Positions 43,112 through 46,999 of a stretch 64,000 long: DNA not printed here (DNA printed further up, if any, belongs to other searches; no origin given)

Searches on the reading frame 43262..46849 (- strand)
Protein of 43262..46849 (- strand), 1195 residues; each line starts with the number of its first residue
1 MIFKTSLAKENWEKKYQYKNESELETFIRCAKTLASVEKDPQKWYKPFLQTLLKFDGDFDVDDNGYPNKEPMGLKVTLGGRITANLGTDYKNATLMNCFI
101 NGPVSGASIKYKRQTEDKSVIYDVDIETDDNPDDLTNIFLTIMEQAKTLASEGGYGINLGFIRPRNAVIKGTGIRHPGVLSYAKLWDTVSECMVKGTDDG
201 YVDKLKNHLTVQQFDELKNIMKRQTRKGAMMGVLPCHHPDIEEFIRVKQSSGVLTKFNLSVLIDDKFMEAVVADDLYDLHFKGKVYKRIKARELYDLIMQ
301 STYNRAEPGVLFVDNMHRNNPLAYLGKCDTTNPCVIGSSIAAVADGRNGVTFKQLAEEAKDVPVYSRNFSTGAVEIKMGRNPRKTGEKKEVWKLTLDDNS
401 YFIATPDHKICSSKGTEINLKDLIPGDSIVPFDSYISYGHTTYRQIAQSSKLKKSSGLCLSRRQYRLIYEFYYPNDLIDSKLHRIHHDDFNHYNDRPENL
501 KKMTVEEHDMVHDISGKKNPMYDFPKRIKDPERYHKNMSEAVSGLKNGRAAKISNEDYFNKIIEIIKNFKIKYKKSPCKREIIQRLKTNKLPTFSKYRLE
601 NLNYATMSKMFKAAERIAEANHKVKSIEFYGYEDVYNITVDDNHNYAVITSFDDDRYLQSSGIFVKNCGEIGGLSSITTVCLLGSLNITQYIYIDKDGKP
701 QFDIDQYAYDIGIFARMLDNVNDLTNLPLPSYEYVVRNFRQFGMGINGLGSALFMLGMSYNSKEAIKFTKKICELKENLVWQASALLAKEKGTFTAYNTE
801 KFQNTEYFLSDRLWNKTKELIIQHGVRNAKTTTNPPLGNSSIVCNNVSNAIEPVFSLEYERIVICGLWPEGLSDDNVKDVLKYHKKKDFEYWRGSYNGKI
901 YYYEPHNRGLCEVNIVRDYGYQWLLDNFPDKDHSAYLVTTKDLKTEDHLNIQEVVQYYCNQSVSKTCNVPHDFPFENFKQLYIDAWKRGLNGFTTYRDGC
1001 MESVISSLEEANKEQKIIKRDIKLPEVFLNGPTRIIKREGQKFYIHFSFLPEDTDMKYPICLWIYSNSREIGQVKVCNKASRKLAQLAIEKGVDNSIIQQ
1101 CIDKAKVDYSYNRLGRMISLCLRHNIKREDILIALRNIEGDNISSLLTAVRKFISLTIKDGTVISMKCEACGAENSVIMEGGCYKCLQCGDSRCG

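Call 7: search_protein_families(library=pfam, proteins=[window:43262-46849:-], max_evalue=0.001)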
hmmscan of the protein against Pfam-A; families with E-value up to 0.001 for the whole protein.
window:43262-46849:- (1195 aa): 2 families
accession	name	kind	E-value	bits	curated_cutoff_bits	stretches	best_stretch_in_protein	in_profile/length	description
PF02867.20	Ribonuc_red_lgC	-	2.3e-85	287.6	23.9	2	217-996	66-523/523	Ribonucleotide reductase, barrel domain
PF14890.11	Intein_splicing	-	4.2e-11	43.3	35.8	1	345-648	5-148/155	Intein splicing domain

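Call 8: search_protein_families(library=phrogs, proteins=[window:43262-46849:-], max_evalue=0.001)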
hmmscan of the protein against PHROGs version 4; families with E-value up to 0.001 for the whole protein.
window:43262-46849:- (1195 aa): 7 families
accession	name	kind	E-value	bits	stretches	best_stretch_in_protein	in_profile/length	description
phrog_84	-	DNA, RNA and nucleotide metabolism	4.6e-102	343.7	1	10-1194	204-973/975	ribonucleoside-diphosphate reductase large subunit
phrog_3844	-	moron, auxiliary metabolic gene and host takeover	1.9e-29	103.9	1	678-990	159-424/451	NrdA-like aerobic NDP reductase large subunit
phrog_3987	-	DNA, RNA and nucleotide metabolism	2.3e-19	70.3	2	223-277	291-350/467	ribonucleotide reductase large subunit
phrog_28563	-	unknown function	1.3e-07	32.8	1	621-652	35-66/98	-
phrog_367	-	DNA, RNA and nucleotide metabolism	5.7e-07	29.1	0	549-972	283-626/701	ribonucleotide reductase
phrog_22953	-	DNA, RNA and nucleotide metabolism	1.2e-06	29.7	0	286-334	153-201/201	ribonucleotide reductase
phrog_7545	-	DNA, RNA and nucleotide metabolism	0.0004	21.6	1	483-515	104-136/160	HNH endonuclease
